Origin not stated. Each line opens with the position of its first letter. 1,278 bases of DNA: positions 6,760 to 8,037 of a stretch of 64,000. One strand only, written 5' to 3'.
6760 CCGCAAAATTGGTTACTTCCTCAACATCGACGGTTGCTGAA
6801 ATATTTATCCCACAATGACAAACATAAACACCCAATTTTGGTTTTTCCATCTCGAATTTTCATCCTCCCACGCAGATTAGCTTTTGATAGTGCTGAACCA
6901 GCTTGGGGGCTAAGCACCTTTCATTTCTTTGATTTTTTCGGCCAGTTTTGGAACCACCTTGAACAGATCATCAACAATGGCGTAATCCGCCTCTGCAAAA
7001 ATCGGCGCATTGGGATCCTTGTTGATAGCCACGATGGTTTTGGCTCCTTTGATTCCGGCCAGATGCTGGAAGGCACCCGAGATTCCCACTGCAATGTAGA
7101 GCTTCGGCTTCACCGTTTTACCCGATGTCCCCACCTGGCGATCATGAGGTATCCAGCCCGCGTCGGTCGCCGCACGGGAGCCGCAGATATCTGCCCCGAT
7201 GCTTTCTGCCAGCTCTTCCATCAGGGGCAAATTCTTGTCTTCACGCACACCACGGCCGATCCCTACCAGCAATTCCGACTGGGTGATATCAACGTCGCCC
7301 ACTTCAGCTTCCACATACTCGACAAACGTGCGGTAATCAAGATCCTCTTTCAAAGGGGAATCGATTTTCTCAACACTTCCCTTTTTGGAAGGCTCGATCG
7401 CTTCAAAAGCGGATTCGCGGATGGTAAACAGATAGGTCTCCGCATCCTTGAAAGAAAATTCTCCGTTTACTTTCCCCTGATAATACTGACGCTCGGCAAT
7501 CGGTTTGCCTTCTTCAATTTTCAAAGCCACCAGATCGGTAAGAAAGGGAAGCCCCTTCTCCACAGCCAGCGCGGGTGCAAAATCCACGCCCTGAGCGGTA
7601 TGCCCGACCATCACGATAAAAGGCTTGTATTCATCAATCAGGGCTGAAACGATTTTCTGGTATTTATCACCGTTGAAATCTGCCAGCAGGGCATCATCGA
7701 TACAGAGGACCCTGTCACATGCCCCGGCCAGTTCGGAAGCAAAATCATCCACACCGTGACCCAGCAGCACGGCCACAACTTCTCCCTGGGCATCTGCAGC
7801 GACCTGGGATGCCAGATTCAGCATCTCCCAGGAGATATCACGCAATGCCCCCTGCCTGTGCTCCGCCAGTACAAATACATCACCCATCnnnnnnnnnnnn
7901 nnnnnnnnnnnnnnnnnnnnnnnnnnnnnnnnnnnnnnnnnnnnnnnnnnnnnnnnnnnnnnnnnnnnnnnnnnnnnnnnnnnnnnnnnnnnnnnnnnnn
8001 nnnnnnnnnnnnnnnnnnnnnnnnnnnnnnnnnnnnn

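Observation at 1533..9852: Contiguous HdrD-like / EtfB / EtfA / HdrA / MvhD / FlxC / FlxB / FlxA cluster: a candidate ETF-coupled Hdr-Flx electron-bifurcating (confurcating) complex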

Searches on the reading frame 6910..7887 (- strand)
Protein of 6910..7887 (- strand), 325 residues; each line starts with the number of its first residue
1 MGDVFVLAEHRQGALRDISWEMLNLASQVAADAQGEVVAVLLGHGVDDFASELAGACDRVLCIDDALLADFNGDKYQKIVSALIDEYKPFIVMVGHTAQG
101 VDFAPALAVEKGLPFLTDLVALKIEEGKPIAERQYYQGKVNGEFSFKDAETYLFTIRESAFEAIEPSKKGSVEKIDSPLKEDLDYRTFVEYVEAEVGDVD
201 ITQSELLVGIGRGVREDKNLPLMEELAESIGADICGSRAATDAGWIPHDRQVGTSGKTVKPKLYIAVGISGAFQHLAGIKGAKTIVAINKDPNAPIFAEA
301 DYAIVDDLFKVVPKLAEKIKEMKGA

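Call 4: search_protein_families(library=pfam, proteins=[window:6910-7887:-], max_evalue=0.001)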
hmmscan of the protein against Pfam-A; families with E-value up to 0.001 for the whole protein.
window:6910-7887:- (325 aa): 2 families
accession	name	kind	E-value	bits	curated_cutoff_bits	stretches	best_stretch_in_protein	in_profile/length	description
PF01012.27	ETF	-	7.4e-34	117.6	26.7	1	4-177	1-178/181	Electron transfer flavoprotein domain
PF00766.25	ETF_alpha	-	4.4e-33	113.6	27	1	200-280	1-81/81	Electron transfer flavoprotein FAD-binding domain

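Call 13: search_protein_families(library=ncbifam, proteins=[window:6910-7887:-], max_evalue=0.00001)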
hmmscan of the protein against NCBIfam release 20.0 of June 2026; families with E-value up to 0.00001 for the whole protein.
window:6910-7887:- (325 aa): 5 families
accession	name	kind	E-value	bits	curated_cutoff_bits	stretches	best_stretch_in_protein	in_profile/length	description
NF042970.1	AcrlCoAredClosAcrA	equivalog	1.6e-64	218.3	600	2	167-321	202-359/360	acryloyl-CoA reductase electron transfer subunit beta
NF038209.1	mft_etfA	equivalog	3.1e-43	148.2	240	1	26-319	16-302/303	mycofactocin-associated electron transfer flavoprotein alpha subunit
NF008884.0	PRK11916.1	equivalog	8.3e-37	127.2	528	1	57-319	51-310/312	electron transfer flavoprotein subunit alpha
NF002889.0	PRK03363.1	equivalog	1.1e-35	123.5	549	1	91-317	83-309/313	electron transfer flavoprotein subunit alpha/FixB family protein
NF051845.1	EtFlavAlphaProt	equivalog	2.2e-31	109.3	600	1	5-323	94-403/406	electron transfer flavoprotein subunit alpha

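Call 14: find_homologous_proteins(query=window:6910-7887:-, max_evalue=1e-20)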
Query window:6910-7887:- (325 aa): 7645 proteins with E <= 1e-20 among 8000 candidates; the best 120 are listed.
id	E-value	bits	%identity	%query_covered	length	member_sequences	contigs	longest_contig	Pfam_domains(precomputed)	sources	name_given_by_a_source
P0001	3.9e-209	712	100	100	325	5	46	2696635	PF01012.28,PF00766.26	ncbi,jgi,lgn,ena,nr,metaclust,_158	ncbi:MAG: electron transfer flavoprotein subunit alpha/FixB family protein [Firmicutes bacterium]|jg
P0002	1.6e-194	664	90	100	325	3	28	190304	PF01012.28,PF00766.26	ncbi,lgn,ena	ncbi:MAG: electron transfer flavoprotein subunit alpha/FixB family protein [Dethiobacteria bacterium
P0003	9.8e-178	608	83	99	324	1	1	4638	PF01012.28,PF00766.26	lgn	-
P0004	2.1e-175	601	82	100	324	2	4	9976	PF01012.28,PF00766.26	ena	-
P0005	3.9e-171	587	78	100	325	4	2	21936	PF01012.28,PF00766.26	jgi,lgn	-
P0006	5.0e-171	586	78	100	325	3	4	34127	PF01012.28,PF00766.26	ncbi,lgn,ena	-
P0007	2.9e-165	567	76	100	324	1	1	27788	PF01012.28,PF00766.26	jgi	-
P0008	7.2e-165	566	76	100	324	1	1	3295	PF01012.28,PF00766.26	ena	-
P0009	2.3e-164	564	77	99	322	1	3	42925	PF01012.28,PF00766.26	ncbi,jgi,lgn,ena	-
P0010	1.8e-160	552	77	100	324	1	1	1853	PF01012.28,PF00766.26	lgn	-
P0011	4.5e-158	544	74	99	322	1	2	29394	PF01012.28,PF00766.26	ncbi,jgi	-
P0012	5.8e-158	543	74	100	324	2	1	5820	PF01012.28,PF00766.26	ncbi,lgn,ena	-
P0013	7.1e-155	533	70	99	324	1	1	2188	PF01012.28,PF00766.26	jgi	-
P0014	8.1e-150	517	73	100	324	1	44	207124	PF01012.28,PF00766.26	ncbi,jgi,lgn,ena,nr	ncbi:MAG TPA: electron transfer flavoprotein subunit alpha/FixB family protein [Bacillota bacterium]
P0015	3.5e-149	515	71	100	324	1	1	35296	PF01012.28,PF00766.26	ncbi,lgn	-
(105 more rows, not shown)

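Call 16: find_related_loci(query=A1, collection=genome_contigs, flank=10000)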
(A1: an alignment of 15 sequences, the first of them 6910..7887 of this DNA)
Query A1 (325 aa) in genome_contigs; peptide patterns used: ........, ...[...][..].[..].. (x = any residue, [..] = any of these).
600 stretches matched a pattern (row limit reached: there are more); 569 encode a relative of the query (tblastn E <= 1e-3); the best 80 are kept; 80 distinct loci.
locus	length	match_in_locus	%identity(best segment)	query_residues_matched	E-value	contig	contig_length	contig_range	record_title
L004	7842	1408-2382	77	1-325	2e-176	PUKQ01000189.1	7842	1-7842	MAG: Syntrophomonadaceae bacterium isolate B1Sed10_75 B1-Sed10-C14075, whole genome shotgun sequence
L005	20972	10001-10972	73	1-324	4e-159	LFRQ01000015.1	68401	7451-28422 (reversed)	MAG: Clostridia bacterium DTU022 scaffold1095, whole genome shotgun sequence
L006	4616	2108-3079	70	1-324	8e-158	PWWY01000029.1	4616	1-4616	MAG: Syntrophomonadaceae bacterium isolate CSSed11_70 CS-Sed11-C43852, whole genome shotgun sequence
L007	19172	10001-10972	69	1-324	4e-154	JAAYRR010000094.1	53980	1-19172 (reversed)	MAG: Bacillota bacterium isolate AS23ysBPME_228 138935_AS23, whole genome shotgun sequence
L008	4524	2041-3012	68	1-324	1e-156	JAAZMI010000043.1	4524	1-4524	MAG: Bacillota bacterium isolate AS23ysBPME_345 30668_AS23, whole genome shotgun sequence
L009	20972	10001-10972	69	1-324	3e-153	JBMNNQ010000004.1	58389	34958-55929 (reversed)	MAG: Dethiobacteria bacterium isolate SBF912SR8HQ0008 scaffold_929_c1, whole genome shotgun sequence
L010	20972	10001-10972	69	1-324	9e-153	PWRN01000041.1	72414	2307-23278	MAG: Syntrophomonadaceae bacterium isolate CSSed10_9 CS-Sed10-C228, whole genome shotgun sequence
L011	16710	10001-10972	70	1-324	2e-151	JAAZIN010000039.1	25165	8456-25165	MAG: Bacillota bacterium isolate AS20ysBPTH_152 19477_AS20, whole genome shotgun sequence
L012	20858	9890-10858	68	1-323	2e-151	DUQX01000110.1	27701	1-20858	MAG TPA_asm: Bacillota bacterium isolate AS08sgBPME_442 226529_AS08, whole genome shotgun sequence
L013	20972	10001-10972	68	1-324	4e-151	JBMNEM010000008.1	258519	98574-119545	MAG: Dethiobacteria bacterium isolate SBF912LR0HQ0129 contig_49060, whole genome shotgun sequence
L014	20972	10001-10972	71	1-324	4e-150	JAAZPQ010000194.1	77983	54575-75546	MAG: Bacillota bacterium isolate AS4GglBPBL_6 23025_AS4G, whole genome shotgun sequence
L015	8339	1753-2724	67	1-324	7e-150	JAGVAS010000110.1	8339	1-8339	MAG: Desulfovibrio sp. isolate DeMMO6_36 c_000000022380, whole genome shotgun sequence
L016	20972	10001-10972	69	1-324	2e-149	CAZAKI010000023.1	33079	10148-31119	MAG TPA_asm: uncultured Syntrophomonadaceae bacterium isolate binchicken_co334_126 genome assembly, contig: NODE_2157_le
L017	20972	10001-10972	68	1-324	1e-148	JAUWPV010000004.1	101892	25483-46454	MAG: Bacillota bacterium isolate CSMAG_2485 CSMAG_2485_k141_318946_length_101892_cov_27.7003, whole genome shotgun seque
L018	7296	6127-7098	68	1-324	3e-148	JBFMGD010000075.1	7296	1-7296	MAG: Bacillota bacterium isolate MAG288 MAG288_75, whole genome shotgun sequence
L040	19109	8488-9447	61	1-324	1e-134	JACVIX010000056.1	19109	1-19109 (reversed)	MAG: Candidatus Geothermincola primus isolate QZM4_2.bin.425 contig056, whole genome shotgun sequence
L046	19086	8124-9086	62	1-325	1e-132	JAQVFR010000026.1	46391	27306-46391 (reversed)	MAG: Actinomycetota bacterium isolate STE_163 NODE_1346_length_46391_cov_6.139179_Sandtown_E, whole genome shotgun seque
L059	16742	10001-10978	53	1-325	1e-117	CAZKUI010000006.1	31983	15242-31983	MAG TPA_asm: uncultured Candidatus Bathyarchaeia archaeon isolate SRP141552_co1_141 genome assembly, contig: NODE_501_le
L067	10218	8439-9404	53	3-325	5e-112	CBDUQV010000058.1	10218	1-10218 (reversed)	MAG TPA_asm: uncultured bacterium isolate SRR22302361_binner13_Refined_118 genome assembly, contig: ERZ25748748.4182, wh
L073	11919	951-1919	52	1-323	2e-111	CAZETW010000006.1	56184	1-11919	MAG TPA_asm: uncultured bacterium isolate SRP141376_co1_354 genome assembly, contig: NODE_1462_length_56184_cov_50.55073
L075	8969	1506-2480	50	1-325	7e-111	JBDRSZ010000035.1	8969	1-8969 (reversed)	MAG: bacterium isolate MEGAHIT-group-3.41 k141_681588, whole genome shotgun sequence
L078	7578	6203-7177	51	1-324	2e-110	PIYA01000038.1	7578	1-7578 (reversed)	MAG: Candidatus Bathyarchaeota archaeon isolate M8_bin163 bin163_scaffold7338, whole genome shotgun sequence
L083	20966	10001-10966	50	1-323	2e-109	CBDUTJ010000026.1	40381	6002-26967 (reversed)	MAG TPA_asm: uncultured bacterium isolate SRR22302360_binner13_Refined_49 genome assembly, contig: ERZ25073602.126, whol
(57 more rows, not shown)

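Call 40: search_solved_structures(query=window:6910-7887:-, max_evalue=1e-20, show_alignments=5)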
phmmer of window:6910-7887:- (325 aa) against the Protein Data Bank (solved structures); distinct sequences matched with E-value up to 1e-20: 14.
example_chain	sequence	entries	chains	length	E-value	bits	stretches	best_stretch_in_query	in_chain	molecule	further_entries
1o94_D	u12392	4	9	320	5.5e-61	210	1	4-316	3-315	ELECTRON TRANSFER FLAVOPROTEIN ALPHA-SUBUNIT | ELECTRON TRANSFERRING FLAVOPROTEIN ALPHA-SUBUNIT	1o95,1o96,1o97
3clu_D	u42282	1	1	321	7.9e-61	209.5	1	2-316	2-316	Electron transfer flavoprotein subunit alpha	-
3clt_D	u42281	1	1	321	1.6e-60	208.5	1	2-316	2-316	Electron transfer flavoprotein subunit alpha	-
3clr_D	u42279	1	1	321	2.2e-60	208.1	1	2-316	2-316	Electron transfer flavoprotein subunit alpha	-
3cls_D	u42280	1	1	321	3.3e-60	207.5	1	2-316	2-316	Electron transfer flavoprotein subunit alpha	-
6fah_A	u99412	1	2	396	2.5e-58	201.3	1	4-320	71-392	Caffeyl-CoA reductase-Etf complex subunit CarE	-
5ol2_A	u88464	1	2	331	2.5e-56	194.7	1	1-320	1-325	Electron transfer flavoprotein large subunit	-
4kpu_A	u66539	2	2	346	2e-52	181.9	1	3-323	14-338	Electron transfer flavoprotein alpha subunit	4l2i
7koe_B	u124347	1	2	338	3.2e-49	171.4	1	4-322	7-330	Electron transfer flavoprotein, alpha subunit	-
7qh2_A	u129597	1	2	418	1.4e-47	165.9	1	5-319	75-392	Lactate dehydrogenase (NAD(+),ferredoxin) subunit LctC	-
1efv_A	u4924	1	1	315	1.9e-46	162.3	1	3-321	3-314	ELECTRON TRANSFER FLAVOPROTEIN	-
1t9g_R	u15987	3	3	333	3.2e-46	161.5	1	5-321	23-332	Electron transfer flavoprotein alpha-subunit, mitochondrial | Electron transfer flavoprotein alpha-subunit, mitochondrial precursor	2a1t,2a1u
1efp_A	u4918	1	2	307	2.5e-41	145.5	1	28-318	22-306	PROTEIN (ELECTRON TRANSFER FLAVOPROTEIN)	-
5ow0_A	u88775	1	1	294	4.5e-36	128.2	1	51-321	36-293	Electron transfer flavoprotein, alpha subunit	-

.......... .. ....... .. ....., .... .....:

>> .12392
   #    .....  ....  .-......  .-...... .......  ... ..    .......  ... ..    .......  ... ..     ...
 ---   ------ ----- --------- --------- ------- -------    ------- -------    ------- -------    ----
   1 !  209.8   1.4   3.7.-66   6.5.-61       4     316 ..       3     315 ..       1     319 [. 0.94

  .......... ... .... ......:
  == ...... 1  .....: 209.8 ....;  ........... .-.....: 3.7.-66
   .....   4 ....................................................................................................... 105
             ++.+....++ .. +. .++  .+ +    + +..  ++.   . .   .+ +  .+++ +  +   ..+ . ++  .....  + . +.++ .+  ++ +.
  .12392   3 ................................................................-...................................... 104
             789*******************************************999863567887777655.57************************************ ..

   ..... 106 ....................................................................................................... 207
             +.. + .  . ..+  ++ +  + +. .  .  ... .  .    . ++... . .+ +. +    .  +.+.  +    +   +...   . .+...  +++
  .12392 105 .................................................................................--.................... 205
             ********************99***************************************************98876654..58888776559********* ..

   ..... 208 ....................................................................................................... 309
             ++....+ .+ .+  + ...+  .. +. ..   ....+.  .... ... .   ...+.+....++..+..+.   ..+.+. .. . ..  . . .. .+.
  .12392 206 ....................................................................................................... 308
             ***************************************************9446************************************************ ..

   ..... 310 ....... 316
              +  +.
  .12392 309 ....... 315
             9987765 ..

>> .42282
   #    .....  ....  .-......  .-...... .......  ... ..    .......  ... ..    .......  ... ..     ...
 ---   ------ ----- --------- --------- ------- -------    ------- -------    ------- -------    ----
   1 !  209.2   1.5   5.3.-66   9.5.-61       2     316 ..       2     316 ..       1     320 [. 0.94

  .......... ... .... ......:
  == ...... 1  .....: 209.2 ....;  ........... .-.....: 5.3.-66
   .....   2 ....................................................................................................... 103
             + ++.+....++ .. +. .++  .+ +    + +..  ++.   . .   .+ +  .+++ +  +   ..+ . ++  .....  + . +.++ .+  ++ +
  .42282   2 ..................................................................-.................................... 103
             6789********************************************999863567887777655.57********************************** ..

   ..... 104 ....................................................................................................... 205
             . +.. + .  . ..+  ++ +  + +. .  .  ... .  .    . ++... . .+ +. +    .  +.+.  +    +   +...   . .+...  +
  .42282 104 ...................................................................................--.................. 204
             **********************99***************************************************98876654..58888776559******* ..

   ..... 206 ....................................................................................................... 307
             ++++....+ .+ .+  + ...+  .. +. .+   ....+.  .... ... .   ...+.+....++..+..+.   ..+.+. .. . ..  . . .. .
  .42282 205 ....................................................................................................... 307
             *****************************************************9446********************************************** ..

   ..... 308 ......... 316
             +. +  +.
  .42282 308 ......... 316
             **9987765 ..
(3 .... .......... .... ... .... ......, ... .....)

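Call 54: search_protein_families(library=pfam, proteins=[L073:4377-4916:+, L073:4888-5862:+, L073:5888-7543:+, L073:7564-7965:+, L073:7958-9115:+, L073:9126-10190:+, L075:2485-3753:+, L075:3773-5626:+, L075:5686-7482:+], max_evalue=0.00001)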
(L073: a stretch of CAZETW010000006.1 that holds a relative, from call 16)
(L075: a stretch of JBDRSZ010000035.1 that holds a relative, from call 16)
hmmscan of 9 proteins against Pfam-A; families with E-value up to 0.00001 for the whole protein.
L073:4377-4916:+ (179 aa): 1 family
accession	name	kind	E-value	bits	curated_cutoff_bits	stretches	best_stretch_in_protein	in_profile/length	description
PF02572.21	CobA_CobO_BtuR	-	7.3e-61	205.8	25.7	1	9-179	2-172/172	ATP:corrinoid adenosyltransferase BtuR/CobO/CobP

L073:4888-5862:+ (324 aa): 2 families
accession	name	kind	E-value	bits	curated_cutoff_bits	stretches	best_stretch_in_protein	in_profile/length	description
PF03308.22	MeaB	-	2.8e-87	292.6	23.1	1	25-266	2-250/273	Methylmalonyl Co-A mutase-associated GTPase MeaB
PF02492.25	cobW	-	9.9e-07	28.9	20.7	0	55-219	3-172/180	CobW/HypB/UreG, nucleotide-binding domain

L073:5888-7543:+ (551 aa): 1 family
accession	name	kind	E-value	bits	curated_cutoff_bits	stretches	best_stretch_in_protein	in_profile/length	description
PF01642.28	MM_CoA_mutase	-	3.2e-228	758.8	22.1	1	28-542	2-512/512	Methylmalonyl-CoA mutase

L073:7564-7965:+ (133 aa): 1 family
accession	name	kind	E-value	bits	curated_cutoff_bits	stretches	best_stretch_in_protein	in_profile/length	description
PF02310.24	B12-binding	-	1.5e-24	86.6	32.1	1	6-119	2-117/121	B12 binding domain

L073:7958-9115:+ (385 aa): 4 families
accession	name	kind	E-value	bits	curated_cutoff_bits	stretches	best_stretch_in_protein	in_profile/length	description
PF00441.29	Acyl-CoA_dh_1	-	1e-50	172.2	22.4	1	234-383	1-149/150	Acyl-CoA dehydrogenase, C-terminal domain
PF02770.24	Acyl-CoA_dh_M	-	1.1e-24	86.9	33.3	1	127-222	1-97/97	Acyl-CoA dehydrogenase, middle domain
PF02771.21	Acyl-CoA_dh_N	-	8.4e-24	84.6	22.9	1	14-123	4-113/113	Acyl-CoA dehydrogenase, N-terminal domain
PF08028.16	Acyl-CoA_dh_2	-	1.1e-16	61.8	22.7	1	251-372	3-133/134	Acyl-CoA dehydrogenase, C-terminal domain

L073:9126-10190:+ (354 aa): 2 families
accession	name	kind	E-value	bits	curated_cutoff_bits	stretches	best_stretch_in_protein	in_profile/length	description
PF08541.16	ACP_syn_III_C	-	4.2e-13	49.7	26.6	1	224-312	1-89/90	3-Oxoacyl-[acyl-carrier-protein (ACP)] synthase III C terminal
PF01154.23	HMG_CoA_synt_N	-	6.4e-08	33.1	25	1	7-172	4-172/174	Hydroxymethylglutaryl-coenzyme A synthase N terminal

L075:2485-3753:+ (422 aa): 5 families
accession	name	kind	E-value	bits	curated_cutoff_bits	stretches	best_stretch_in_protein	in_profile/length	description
PF01257.25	2Fe-2S_thioredx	-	3e-46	157.3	24.8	1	280-421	2-144/145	Thioredoxin-like [2Fe-2S] ferredoxin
PF12831.13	FAD_oxidored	-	6.3e-09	36.1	27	1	144-180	3-39/416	FAD dependent oxidoreductase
PF13450.12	NAD_binding_8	-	1.2e-07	32.3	21.9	1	145-195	1-51/68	NAD(P)-binding Rossmann-like domain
PF00890.30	FAD_binding_2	-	7.7e-07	29.1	20.4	1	144-180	3-39/414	FAD binding domain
PF07992.20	Pyr_redox_2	-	7.7e-06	26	26.1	0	144-220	4-78/291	Pyridine nucleotide-disulphide oxidoreductase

L075:3773-5626:+ (617 aa): 12 families
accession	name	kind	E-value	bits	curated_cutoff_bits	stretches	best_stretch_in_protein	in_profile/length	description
PF01512.22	Complex1_51K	-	1.7e-42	145.3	31.2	1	179-350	1-149/150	Nuo51 FMN-binding domain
PF10589.14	NADH_4Fe-4S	-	4.4e-30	103.8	23.5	1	461-545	1-85/85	NADH-ubiquinone oxidoreductase-F iron-sulfur binding region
PF00037.32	Fer4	-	6.5e-13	48.4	21.1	2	563-584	2-23/24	4Fe-4S binding domain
PF14697.11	Fer4_21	-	1.5e-10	41.4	35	1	563-612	2-54/59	4Fe-4S dicluster domain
PF10531.15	SLBB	-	6.6e-09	35.9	27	1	374-421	2-52/55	SLBB domain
PF12797.12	Fer4_2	-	1.2e-08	34.8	24.5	0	563-581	4-22/22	4Fe-4S binding domain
PF12837.12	Fer4_6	-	3.9e-08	33.3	25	1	562-584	2-24/24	4Fe-4S binding domain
PF12838.12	Fer4_7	-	4.1e-08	34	27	1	568-613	1-52/52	4Fe-4S dicluster domain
PF01257.25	2Fe-2S_thioredx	-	1e-07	32.3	24.8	1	26-101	66-143/145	Thioredoxin-like [2Fe-2S] ferredoxin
PF13237.11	Fer4_10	-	3.7e-07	30.4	25.5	1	563-609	3-52/53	4Fe-4S dicluster domain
PF22461.2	SLBB_2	-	4.6e-06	27.1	27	0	373-418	2-48/79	SLBB domain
PF13187.11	Fer4_9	-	7.8e-06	26.3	27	1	568-611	1-49/52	4Fe-4S dicluster domain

L075:5686-7482:+ (598 aa): 11 families
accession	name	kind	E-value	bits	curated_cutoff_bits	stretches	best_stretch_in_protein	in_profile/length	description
PF00037.32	Fer4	-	1.1e-16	60.3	21.1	1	175-192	6-23/24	4Fe-4S binding domain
PF12838.12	Fer4_7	-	3.4e-16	59.9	27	2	135-191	1-52/52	4Fe-4S dicluster domain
PF14697.11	Fer4_21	-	6.5e-14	52.2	35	2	130-192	2-57/59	4Fe-4S dicluster domain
PF13510.11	Fer2_4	-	2.8e-13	50.1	22.8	1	4-71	6-74/82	2Fe-2S iron-sulfur cluster binding domain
PF13484.11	Fer4_16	-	1.2e-11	45.6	30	0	177-199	2-23/66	4Fe-4S double cluster binding domain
PF13187.11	Fer4_9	-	7.5e-11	42.3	27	0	135-192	1-52/52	4Fe-4S dicluster domain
PF13237.11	Fer4_10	-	3.9e-10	39.9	25.5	1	130-188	3-53/53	4Fe-4S dicluster domain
PF12797.12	Fer4_2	-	6.7e-08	32.4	24.5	0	130-147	4-21/22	4Fe-4S binding domain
PF12837.12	Fer4_6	-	5.5e-07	29.7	25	0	131-147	4-20/24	4Fe-4S binding domain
PF07992.20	Pyr_redox_2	-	2.3e-06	27.7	26.1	0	262-500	91-288/291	Pyridine nucleotide-disulphide oxidoreductase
PF25160.1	LdpA_Fe-S-bd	-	3.3e-06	27.2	27.6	0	170-193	21-44/49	LdpA Fe-S cluster-binding domain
